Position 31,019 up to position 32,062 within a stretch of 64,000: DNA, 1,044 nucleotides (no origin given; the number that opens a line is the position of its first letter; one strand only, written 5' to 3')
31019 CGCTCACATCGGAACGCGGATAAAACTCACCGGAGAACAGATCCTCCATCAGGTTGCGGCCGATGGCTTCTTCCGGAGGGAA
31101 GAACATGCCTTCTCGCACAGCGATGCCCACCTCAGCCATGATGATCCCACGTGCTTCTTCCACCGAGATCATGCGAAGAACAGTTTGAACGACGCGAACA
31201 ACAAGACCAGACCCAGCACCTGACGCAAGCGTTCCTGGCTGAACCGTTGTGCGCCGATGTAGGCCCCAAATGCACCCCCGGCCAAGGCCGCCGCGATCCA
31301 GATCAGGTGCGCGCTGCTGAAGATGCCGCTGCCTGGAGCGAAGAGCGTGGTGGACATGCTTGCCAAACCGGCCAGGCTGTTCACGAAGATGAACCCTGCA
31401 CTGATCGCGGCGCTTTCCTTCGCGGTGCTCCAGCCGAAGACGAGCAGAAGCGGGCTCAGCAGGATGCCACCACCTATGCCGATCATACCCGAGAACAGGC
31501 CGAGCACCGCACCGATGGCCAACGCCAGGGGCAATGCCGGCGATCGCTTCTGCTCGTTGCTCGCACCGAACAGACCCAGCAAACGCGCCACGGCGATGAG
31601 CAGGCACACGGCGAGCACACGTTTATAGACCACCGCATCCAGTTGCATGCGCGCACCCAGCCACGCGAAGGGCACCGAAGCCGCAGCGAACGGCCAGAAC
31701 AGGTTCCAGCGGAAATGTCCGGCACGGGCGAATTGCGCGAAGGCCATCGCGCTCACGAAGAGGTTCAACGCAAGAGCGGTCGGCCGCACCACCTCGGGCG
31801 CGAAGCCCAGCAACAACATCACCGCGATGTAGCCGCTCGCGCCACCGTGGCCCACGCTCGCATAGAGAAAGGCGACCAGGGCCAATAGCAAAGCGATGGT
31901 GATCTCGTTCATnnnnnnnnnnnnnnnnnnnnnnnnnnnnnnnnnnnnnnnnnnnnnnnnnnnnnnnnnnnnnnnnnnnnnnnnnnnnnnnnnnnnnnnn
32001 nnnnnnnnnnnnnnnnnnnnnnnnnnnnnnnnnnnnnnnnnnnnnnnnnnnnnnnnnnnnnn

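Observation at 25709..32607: Near-complete Moco biosynthesis cluster with an embedded TSUP transporter, a MoaC-MoaB fusion and an NdpA-like gene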

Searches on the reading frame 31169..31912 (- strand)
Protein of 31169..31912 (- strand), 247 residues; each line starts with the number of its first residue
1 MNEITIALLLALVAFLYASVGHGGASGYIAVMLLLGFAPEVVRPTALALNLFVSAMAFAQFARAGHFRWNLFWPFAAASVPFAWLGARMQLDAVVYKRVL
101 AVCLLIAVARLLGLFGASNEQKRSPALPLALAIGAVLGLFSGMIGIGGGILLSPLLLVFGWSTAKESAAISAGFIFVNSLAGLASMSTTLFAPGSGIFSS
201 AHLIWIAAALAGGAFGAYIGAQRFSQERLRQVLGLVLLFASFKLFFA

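Call 5: search_protein_families(library=pfam, proteins=[window:31169-31912:-], max_evalue=0.01)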
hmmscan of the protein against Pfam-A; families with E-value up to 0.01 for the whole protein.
window:31169-31912:- (247 aa): 1 family
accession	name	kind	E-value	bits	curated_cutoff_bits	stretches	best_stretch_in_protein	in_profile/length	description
PF01925.25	TauE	-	6.7e-31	108.2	32.6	1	7-244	2-237/237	Sulfite exporter TauE/SafE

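Call 6: search_protein_families(library=ncbifam, proteins=[window:31169-31912:-], max_evalue=0.01)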
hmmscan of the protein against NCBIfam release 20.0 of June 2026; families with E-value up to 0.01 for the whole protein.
window:31169-31912:- (247 aa): 1 family
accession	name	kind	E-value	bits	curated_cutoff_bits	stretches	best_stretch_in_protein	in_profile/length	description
NF040961.1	MamO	equivalog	0.0002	19.8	800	1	132-224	533-624/648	magnetosome protein MamO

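Call 10: find_homologous_proteins(query=window:31169-31912:-, max_evalue=1e-10)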
Query window:31169-31912:- (247 aa): 7394 proteins with E <= 1e-10 among 8000 candidates; the best 120 are listed.
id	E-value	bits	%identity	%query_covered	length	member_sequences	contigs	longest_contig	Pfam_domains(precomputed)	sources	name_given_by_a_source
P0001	1.0e-141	488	100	99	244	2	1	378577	PF01925.26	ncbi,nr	ncbi:MAG: sulfite exporter TauE/SafE family protein [Flavobacteriales bacterium]|nr:sulfite exporter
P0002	1.4e-127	442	89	100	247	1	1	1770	PF01925.26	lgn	-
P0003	7.4e-125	433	85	100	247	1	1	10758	PF01925.26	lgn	-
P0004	1.7e-117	409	-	-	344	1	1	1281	PF01925.26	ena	-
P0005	1.7e-116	406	81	100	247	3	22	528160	PF01925.26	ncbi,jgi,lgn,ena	-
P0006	6.6e-115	401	81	100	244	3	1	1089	PF01925.26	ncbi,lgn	-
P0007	5.1e-114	398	80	100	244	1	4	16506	PF01925.26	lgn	-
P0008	1.6e-113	396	81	100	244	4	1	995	PF01925.26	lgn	-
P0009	3.6e-112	392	80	100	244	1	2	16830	PF01925.26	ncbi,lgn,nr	ncbi:MAG: sulfite exporter TauE/SafE family protein [Flavobacteriales bacterium]|nr:sulfite exporter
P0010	1.9e-111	389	78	100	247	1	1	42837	PF01925.26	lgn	-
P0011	6.9e-111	387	79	100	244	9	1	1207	PF01925.26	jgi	-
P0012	3.9e-110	385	78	100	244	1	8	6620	PF01925.26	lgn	-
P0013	4.5e-109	382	78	99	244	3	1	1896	PF01925.26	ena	-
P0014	6.5e-109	381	77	100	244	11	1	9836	PF01925.26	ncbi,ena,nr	ncbi:MAG TPA: sulfite exporter TauE/SafE family protein [Flavobacteriales bacterium]|nr:sulfite expo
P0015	7.7e-109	381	77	100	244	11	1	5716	PF01925.26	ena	-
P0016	7.0e-108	378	76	100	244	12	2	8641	PF01925.26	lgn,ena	-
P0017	1.0e-107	377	79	100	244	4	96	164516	PF01925.26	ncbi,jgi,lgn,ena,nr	ncbi:MAG: sulfite exporter TauE/SafE family protein [Flavobacteriales bacterium]|jgi:hypothetical pr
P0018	1.1e-107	377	76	100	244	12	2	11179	PF01925.26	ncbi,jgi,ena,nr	ncbi:MAG TPA: sulfite exporter TauE/SafE family protein [Flavobacteriales bacterium]|nr:sulfite expo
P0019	2.6e-107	376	75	100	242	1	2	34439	PF01925.26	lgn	-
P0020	6.7e-107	374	76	100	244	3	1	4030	PF01925.26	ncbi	-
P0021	4.4e-106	372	75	100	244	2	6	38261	PF01925.26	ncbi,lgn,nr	ncbi:MAG: sulfite exporter TauE/SafE family protein [Flavobacteriales bacterium]|nr:sulfite exporter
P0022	1.2e-105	370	74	100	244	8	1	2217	PF01925.26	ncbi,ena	-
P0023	1.6e-105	370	74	100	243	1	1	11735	PF01925.26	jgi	jgi:uncharacterized protein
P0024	9.3e-105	367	77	100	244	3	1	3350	PF01925.26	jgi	-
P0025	2.3e-102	360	75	100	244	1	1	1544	PF01925.26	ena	-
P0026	1.3e-98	347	73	100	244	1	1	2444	PF01925.26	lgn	-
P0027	5.2e-96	339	72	95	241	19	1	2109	PF01925.26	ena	-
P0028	4.9e-94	332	67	100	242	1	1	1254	PF01925.26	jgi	jgi:uncharacterized membrane protein YfcA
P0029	2.2e-93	330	69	100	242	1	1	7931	PF01925.26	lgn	-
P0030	3.0e-93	330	67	100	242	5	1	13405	PF01925.26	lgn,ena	-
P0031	5.6e-93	329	67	100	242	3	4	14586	PF01925.26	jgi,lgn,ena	-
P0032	1.6e-92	327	66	100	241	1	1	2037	PF01925.26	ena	-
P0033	4.6e-92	326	65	100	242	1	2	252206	PF01925.26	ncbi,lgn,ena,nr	ncbi:MAG TPA: sulfite exporter TauE/SafE family protein [Flavobacteriales bacterium]|nr:sulfite expo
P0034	1.9e-91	324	65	99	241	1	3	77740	PF01925.26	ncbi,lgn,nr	ncbi:MAG: sulfite exporter TauE/SafE family protein [Flavobacteriales bacterium]|nr:sulfite exporter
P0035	2.3e-91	324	66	99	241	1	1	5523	PF01925.26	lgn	-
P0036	3.7e-91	323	67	100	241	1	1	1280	PF01925.26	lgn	-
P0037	1.6e-90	321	65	99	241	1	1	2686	PF01925.26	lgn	-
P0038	2.7e-90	320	66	99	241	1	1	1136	PF01925.26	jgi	-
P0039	7.6e-90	319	66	100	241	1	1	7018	PF01925.26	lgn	-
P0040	1.6e-89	318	66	100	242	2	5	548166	PF01925.26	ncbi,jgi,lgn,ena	-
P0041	1.7e-89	317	65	99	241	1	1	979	PF01925.26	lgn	-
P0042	1.8e-89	317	66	100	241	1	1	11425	PF01925.26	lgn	-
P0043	3.3e-89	317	66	93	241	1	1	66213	PF01925.26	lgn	-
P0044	4.4e-89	316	64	99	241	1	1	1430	PF01925.26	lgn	-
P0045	5.8e-89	316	66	100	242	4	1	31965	PF01925.26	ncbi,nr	ncbi:MAG: sulfite exporter TauE/SafE family protein [Flavobacteriales bacterium]|nr:sulfite exporter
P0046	9.8e-89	315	63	99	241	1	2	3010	PF01925.26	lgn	-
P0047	1.8e-88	314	64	94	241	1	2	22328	PF01925.26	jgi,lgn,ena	-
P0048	2.5e-88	314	63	99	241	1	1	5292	PF01925.26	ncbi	-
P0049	4.7e-88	313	64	99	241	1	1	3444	PF01925.26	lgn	-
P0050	9.5e-88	312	63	99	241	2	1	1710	PF01925.26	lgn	-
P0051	1.2e-87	311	65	100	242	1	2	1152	PF01925.26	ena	-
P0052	1.3e-87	311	66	100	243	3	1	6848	PF01925.26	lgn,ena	-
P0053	3.1e-87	310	64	100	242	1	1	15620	PF01925.26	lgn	-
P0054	8.2e-87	309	72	87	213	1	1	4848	PF01925.26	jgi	jgi:hypothetical protein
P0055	1.8e-86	308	62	99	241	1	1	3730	PF01925.26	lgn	-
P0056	1.9e-86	307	64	99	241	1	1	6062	PF01925.26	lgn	-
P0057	2.2e-86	307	68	87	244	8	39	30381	PF01925.26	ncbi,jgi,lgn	jgi:uncharacterized membrane protein YfcA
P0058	2.6e-86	307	63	100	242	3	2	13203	PF01925.26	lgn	-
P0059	5.8e-86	306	64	100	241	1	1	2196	PF01925.26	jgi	jgi:hypothetical protein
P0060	1.8e-85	304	62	98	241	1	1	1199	PF01925.26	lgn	-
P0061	1.9e-85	304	63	100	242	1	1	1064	PF01925.26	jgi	jgi:uncharacterized membrane protein YfcA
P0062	1.0e-83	299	63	100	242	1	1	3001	PF01925.26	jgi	jgi:uncharacterized protein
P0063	7.4e-83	296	61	100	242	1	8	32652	PF01925.26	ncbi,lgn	-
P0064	1.3e-81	292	63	100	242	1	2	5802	PF01925.26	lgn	-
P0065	3.6e-81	290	59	100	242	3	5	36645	PF01925.26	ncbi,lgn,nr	ncbi:MAG: sulfite exporter TauE/SafE family protein [Flavobacteriales bacterium]|nr:sulfite exporter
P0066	5.1e-81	290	62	99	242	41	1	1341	PF01925.26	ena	-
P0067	1.1e-80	289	61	100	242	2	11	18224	PF01925.26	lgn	-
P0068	1.7e-80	288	65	94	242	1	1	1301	PF01925.26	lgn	-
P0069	1.9e-80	288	63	100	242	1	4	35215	PF01925.26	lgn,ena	-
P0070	2.6e-80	287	58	100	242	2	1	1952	PF01925.26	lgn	-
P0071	3.8e-80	287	61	100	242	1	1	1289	PF01925.26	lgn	-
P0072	7.4e-80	286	62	100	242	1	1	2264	PF01925.26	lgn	-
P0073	3.1e-79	284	62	100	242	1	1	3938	PF01925.26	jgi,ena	-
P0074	7.0e-79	283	60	100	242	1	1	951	PF01925.26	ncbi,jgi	jgi:uncharacterized membrane protein YfcA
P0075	7.6e-79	283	63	93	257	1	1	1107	PF01925.26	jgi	-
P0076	1.6e-78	282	60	100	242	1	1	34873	PF01925.26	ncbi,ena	ncbi:MAG: sulfite exporter TauE/SafE family protein [Flavobacteriales bacterium]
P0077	2.4e-78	281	63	94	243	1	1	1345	PF01925.26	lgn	-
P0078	2.6e-78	281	60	99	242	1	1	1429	PF01925.26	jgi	jgi:uncharacterized membrane protein YfcA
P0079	2.7e-78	281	57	100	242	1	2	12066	PF01925.26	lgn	-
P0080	3.5e-78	280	63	98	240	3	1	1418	PF01925.26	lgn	-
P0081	3.9e-78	280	60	100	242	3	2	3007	PF01925.26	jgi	-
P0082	4.2e-78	280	60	99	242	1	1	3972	PF01925.26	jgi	jgi:uncharacterized membrane protein YfcA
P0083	4.8e-78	280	60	100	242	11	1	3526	PF01925.26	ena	-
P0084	5.9e-78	280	62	94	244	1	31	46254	PF01925.26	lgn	-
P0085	7.0e-78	279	61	100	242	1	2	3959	PF01925.26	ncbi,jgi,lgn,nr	ncbi:MAG TPA: sulfite exporter TauE/SafE family protein [Flavobacteriales bacterium]|jgi:hypothetica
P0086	7.6e-78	279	62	95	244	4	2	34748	PF01925.26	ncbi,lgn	-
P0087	7.7e-78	279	60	100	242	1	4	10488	PF01925.26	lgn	-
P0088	8.1e-78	279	60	100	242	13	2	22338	PF01925.26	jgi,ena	jgi:hypothetical protein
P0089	8.6e-78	279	60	99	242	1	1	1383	PF01925.26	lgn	-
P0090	9.2e-78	279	60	97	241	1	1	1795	PF01925.26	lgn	-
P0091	9.8e-78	279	62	99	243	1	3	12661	PF01925.26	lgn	-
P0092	1.1e-77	279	60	100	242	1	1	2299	PF01925.26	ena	-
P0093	1.4e-77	278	58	100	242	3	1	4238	PF01925.26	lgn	-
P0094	2.5e-77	278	60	100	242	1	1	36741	PF01925.26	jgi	jgi:uncharacterized membrane protein YfcA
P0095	2.5e-77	278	58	99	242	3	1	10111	PF01925.26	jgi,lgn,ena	-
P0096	2.9e-77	277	61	99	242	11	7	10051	PF01925.26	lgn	-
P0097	3.1e-77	277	60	100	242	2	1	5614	PF01925.26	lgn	-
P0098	4.3e-77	277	61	100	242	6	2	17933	PF01925.26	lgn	-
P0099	5.1e-77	277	62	92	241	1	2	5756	PF01925.26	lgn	-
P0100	7.3e-77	276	60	99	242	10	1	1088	PF01925.26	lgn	-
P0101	1.1e-76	275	62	92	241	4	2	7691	PF01925.26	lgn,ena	-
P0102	1.4e-76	275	59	99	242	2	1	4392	PF01925.26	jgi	jgi:uncharacterized membrane protein YfcA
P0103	1.4e-76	275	60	100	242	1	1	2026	PF01925.26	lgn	-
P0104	1.6e-76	275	62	100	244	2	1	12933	PF01925.26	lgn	-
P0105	2.3e-76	274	58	100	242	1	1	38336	PF01925.26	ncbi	ncbi:MAG: sulfite exporter TauE/SafE family protein [Flavobacteriales bacterium]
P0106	2.4e-76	274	59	100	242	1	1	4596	PF01925.26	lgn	-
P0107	2.5e-76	274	60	97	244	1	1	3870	PF01925.26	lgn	-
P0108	3.0e-76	274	62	95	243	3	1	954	PF01925.26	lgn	-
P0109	3.2e-76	274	60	99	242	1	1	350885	PF01925.26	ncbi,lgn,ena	-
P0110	3.2e-76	274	60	100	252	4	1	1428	PF01925.26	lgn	-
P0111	3.2e-76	274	58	100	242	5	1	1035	PF01925.26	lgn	-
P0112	3.4e-76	274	59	99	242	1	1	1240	PF01925.26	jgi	jgi:uncharacterized membrane protein YfcA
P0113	3.7e-76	274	60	100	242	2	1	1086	PF01925.26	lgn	-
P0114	8.0e-76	273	60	100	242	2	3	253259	PF01925.26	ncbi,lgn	-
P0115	8.2e-76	273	58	100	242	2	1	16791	PF01925.26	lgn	-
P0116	8.9e-76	273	58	100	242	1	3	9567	PF01925.26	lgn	-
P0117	9.1e-76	273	60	100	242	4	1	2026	PF01925.26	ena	-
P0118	1.2e-75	272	59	99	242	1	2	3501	PF01925.26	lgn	-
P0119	1.4e-75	272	61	92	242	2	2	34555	PF01925.26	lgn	-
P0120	1.7e-75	272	58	100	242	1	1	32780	PF01925.26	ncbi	-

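Call 12: find_related_loci(query=A1, collection=genome_contigs, flank=8000)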
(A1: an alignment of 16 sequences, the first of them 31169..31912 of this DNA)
Query A1 (247 aa) in genome_contigs; peptide patterns used: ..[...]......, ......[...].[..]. (x = any residue, [..] = any of these).
600 stretches matched a pattern (row limit reached: there are more); 587 encode a relative of the query (tblastn E <= 1e-3); the best 80 are kept; 80 distinct loci.
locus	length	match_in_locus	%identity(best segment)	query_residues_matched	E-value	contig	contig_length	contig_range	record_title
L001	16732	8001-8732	79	1-247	3e-106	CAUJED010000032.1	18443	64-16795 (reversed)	MAG: Bacteroidota bacterium isolate KLAP38 genome assembly, contig: KLAP38_523478, whole genome shotgun sequence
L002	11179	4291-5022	76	1-247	6e-93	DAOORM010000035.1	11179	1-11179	MAG TPA_asm: Flavobacteriales bacterium isolate AMR_MDS_2545 NODE_7289_length_11179_cov_5.719076, whole genome shotgun s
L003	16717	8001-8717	60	1-244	1e-78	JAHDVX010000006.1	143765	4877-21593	MAG: Flavobacteriales bacterium isolate BAC5 NODE_368_length_143765_cov_10.394162, whole genome shotgun sequence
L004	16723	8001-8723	57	1-246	3e-78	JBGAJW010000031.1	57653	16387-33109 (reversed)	MAG: Flavobacteriales bacterium isolate MAG_AAO_H125.21 AAOH125-21_opera_contig_1562, whole genome shotgun sequence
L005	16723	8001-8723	60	1-246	2e-75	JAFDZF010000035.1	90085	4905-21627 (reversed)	MAG: Bacteroidetes bacterium isolate SZAS-76 CK_MAG-21__35__length-90085, whole genome shotgun sequence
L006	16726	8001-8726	57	1-247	4e-72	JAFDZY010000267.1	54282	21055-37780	MAG: Bacteroidetes bacterium isolate SZAS AMP-78 CK_MAG-79__268__length-54282, whole genome shotgun sequence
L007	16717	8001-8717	58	1-244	4e-72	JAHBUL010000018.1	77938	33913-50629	MAG: Flavobacteriales bacterium isolate ACE_BAC32 BAC32_18, whole genome shotgun sequence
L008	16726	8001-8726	60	1-247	6e-72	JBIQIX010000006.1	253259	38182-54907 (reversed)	MAG: Flavobacteriales bacterium isolate mag.25f NODE_37_length_253259, whole genome shotgun sequence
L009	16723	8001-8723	57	1-246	2e-70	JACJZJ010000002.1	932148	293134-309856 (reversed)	MAG: Flavobacteriales bacterium isolate HK-STAS-BACT-61 HK-STAS-BACT-61_2, whole genome shotgun sequence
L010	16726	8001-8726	56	1-247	8e-70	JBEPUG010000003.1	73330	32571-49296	MAG: Flavobacteriales bacterium isolate 22E.concoct.115 NODE_315_length_73330_cov_6.677666, whole genome shotgun sequenc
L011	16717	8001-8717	58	1-244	3e-69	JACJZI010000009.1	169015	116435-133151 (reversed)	MAG: Flavobacteriales bacterium isolate HK-STAS-BACT-60 HK-STAS-BACT-60_9, whole genome shotgun sequence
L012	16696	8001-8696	62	10-247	7e-69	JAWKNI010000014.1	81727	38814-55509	MAG: Flavobacteriales bacterium isolate AC3.41 AC3.41.fa-14, whole genome shotgun sequence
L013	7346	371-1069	57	10-247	6e-67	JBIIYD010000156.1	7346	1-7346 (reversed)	MAG: Flavobacteriales bacterium isolate ME2005-08-16_3300042507_group2_bin87 Rohwer_bin942_scaffold_9259_c2, whole genom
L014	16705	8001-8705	51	8-247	6e-65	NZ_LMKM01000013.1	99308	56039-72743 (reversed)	Pedobacter sp. Leaf216 contig_20, whole genome shotgun sequence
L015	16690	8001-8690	55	13-247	4e-65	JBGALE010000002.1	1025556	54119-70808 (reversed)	MAG: Chitinophagaceae bacterium isolate MAG_AAO_H125.01 AAOH125-1_opera_contig_10, whole genome shotgun sequence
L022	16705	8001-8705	52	9-247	8e-63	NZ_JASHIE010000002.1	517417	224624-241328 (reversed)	Flectobacillus rivi strain LFS242W LFS242W_ctg002, whole genome shotgun sequence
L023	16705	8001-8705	53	9-247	8e-63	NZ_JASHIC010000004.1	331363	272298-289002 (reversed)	Flectobacillus longus strain LYT7W LYT7W_ctg004, whole genome shotgun sequence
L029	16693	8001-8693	52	12-247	8e-62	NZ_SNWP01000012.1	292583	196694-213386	Sediminibacterium goheungense strain DSM 28323 Ga0131262_103, whole genome shotgun sequence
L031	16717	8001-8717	51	1-246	4e-61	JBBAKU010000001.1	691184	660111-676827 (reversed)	MAG: Aquirufa sp. isolate EUL_045 ctg1-EUL_045, whole genome shotgun sequence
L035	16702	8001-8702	51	9-247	7e-61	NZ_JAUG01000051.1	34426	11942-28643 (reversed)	Pedobacter borealis DSM 19626 contig051, whole genome shotgun sequence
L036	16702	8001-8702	51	9-247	6e-61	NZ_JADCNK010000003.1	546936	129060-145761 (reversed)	Pedobacter sp. MR2016-19 Contig_03, whole genome shotgun sequence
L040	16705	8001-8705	51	9-247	2e-60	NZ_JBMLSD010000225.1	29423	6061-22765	MAG: Flectobacillus sp. isolate LE_464094 NODE_1808_length_29423_cov_34.564083, whole genome shotgun sequence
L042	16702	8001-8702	50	9-247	2e-60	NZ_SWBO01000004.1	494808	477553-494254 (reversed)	Pedobacter cryotolerans strain AR-2-6 contig4, whole genome shotgun sequence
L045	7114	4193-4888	48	8-244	5e-60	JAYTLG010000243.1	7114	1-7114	MAG: Cytophaga sp. isolate GFS_3300 GFS_3300_242, whole genome shotgun sequence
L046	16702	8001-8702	51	9-247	4e-60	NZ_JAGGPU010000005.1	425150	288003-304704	Pedobacter sp. ISL-64 ISL64_6, whole genome shotgun sequence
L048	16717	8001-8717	52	1-244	7e-60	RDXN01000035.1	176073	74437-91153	MAG: Cytophagales bacterium isolate PH2015_12D_54_44 PH2015_12D_scaffold_8, whole genome shotgun sequence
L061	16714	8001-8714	43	3-246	3e-59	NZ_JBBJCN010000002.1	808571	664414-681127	Pedobacter superstes strain P351 2, whole genome shotgun sequence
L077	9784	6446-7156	49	3-244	1e-58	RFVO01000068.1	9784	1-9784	MAG: Chitinophagia bacterium isolate WB5_3B_105 contig_100_67, whole genome shotgun sequence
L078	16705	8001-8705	52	8-247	9e-59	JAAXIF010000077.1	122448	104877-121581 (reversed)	MAG: Sphingobacteriales bacterium isolate SW22112_bin_1 NODE_43_length_122448_cov_89.895174, whole genome shotgun sequen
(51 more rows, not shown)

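Call 22: search_protein_families(library=pfam, proteins=[L031:5039-5587:+, L031:5718-7187:+, L031:7190-8008:+, L031:8733-9647:+, L031:2566-4881:-, L022:7363-7815:+, L022:5770-7092:-, L022:8912-9826:-, L048:6281-7906:-, L048:8815-9444:-], max_evalue=0.001)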
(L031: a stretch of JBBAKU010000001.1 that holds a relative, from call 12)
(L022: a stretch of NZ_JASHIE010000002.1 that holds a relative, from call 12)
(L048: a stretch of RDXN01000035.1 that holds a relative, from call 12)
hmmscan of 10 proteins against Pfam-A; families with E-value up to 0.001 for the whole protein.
L031:5039-5587:+ (182 aa): 5 families
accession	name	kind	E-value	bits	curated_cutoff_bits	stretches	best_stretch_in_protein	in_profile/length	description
PF04542.20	Sigma70_r2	-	9e-15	54.7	24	1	29-88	6-67/71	Sigma-70 region 2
PF08281.18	Sigma70_r4_2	-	2.4e-12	46.7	25.7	1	123-174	2-54/54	Sigma-70, region 4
PF22029.2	PhyR_sigma2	-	1.3e-08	35.1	27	1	31-78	7-54/55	Sigma2 domain of PhyR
PF04545.22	Sigma70_r4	-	1.4e-05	24.9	24.1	1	141-175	15-49/50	Sigma-70, region 4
PF07638.17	Sigma70_ECF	-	0.00033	21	21.1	1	131-178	136-183/185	ECF sigma factor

L031:5718-7187:+ (489 aa): 11 families
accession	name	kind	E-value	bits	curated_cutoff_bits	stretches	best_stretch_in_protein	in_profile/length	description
PF01593.30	Amino_oxidase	-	2.9e-29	103.1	19.8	1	11-483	1-442/443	Flavin containing amine oxidoreductase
PF01266.30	DAO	-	2.4e-17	64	27.9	2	3-38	1-36/353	FAD dependent oxidoreductase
PF13450.12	NAD_binding_8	-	9.3e-17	61.5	21.9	1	6-61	1-56/68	NAD(P)-binding Rossmann-like domain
PF03486.20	HI0933_like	-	1.2e-08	35.1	50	1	3-38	2-37/244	HI0933-like protein Rossmann domain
PF00890.30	FAD_binding_2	-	1.3e-07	31.6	20.4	1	4-39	2-37/414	FAD binding domain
PF00070.33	Pyr_redox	-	3e-07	31.3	22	1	3-36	1-34/82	Pyridine nucleotide-disulphide oxidoreductase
PF12831.13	FAD_oxidored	-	3.4e-07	30.4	27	1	4-40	2-38/416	FAD dependent oxidoreductase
PF01134.28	GIDA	-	3.4e-06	26.8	22.1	1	3-33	1-31/391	Glucose inhibited division protein A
PF01494.25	FAD_binding_3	-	4.1e-06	26.7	22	1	3-41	3-43/349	FAD binding domain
PF07992.20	Pyr_redox_2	-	7.7e-06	26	26.1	1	3-35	2-35/291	Pyridine nucleotide-disulphide oxidoreductase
PF01946.23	Thi4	-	0.00011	21.9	26.2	1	3-38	19-55/235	Thi4 family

L031:7190-8008:+ (272 aa): 1 family
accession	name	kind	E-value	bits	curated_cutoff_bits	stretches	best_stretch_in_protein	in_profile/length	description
PF00494.24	SQS_PSY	-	4.5e-45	154.8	26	1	17-259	2-262/263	Squalene/phytoene synthase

L031:8733-9647:+ (304 aa): 3 families
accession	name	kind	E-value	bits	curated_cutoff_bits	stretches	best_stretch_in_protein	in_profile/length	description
PF17655.7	IRK_C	-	3e-13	50.2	22.5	1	154-299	1-154/174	Inward rectifier potassium channel C-terminal domain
PF07885.22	Ion_trans_2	-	2.3e-07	31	22.5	1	65-143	4-73/79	Ion channel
PF01007.26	IRK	-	7.3e-05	23.1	22.7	1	23-150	1-141/141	Inward rectifier potassium channel transmembrane domain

L031:2566-4881:- (771 aa): 4 families
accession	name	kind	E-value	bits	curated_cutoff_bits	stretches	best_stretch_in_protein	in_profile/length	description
PF00593.30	TonB_dep_Rec_b-barrel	-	1.8e-31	110.9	27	1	354-739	68-435/436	TonB dependent receptor-like, beta-barrel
PF13715.12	CarbopepD_reg_2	-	7.4e-18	64.8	32.2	1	26-110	2-88/88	CarboxypepD_reg-like domain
PF07715.20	Plug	-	8.6e-14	52.4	23.9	1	123-219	10-107/107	TonB-dependent Receptor Plug Domain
PF13620.12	CarboxypepD_reg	-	1e-10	42.3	32.3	1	24-94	1-75/82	Carboxypeptidase regulatory-like domain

L022:7363-7815:+ (150 aa): 1 family
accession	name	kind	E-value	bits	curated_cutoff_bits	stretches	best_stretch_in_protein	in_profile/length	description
PF00126.33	HTH_1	-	7.7e-05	23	26.6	1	55-98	4-47/60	Bacterial regulatory helix-turn-helix protein, lysR family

L022:5770-7092:- (440 aa): 2 families
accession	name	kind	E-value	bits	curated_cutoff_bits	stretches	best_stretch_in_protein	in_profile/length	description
PF01120.23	Alpha_L_fucos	-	1.3e-98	331.1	25.2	1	17-352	8-344/345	Alpha-L-fucosidase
PF14871.12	GHL6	-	5.8e-08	33.5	35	1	83-150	1-65/132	Hypothetical glycosyl hydrolase 6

L022:8912-9826:- (304 aa): 0 families

L048:6281-7906:- (541 aa): 1 family
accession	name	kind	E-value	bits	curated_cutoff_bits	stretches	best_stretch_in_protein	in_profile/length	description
PF00082.27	Peptidase_S8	-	6.5e-49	167.2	21.8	1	64-501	4-273/288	Subtilase family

L048:8815-9444:- (209 aa): 1 family
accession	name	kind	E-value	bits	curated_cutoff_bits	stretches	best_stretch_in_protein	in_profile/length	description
PF01797.21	Y1_Tnp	-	1.6e-05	25.5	23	1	103-182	37-117/121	Transposase IS200 like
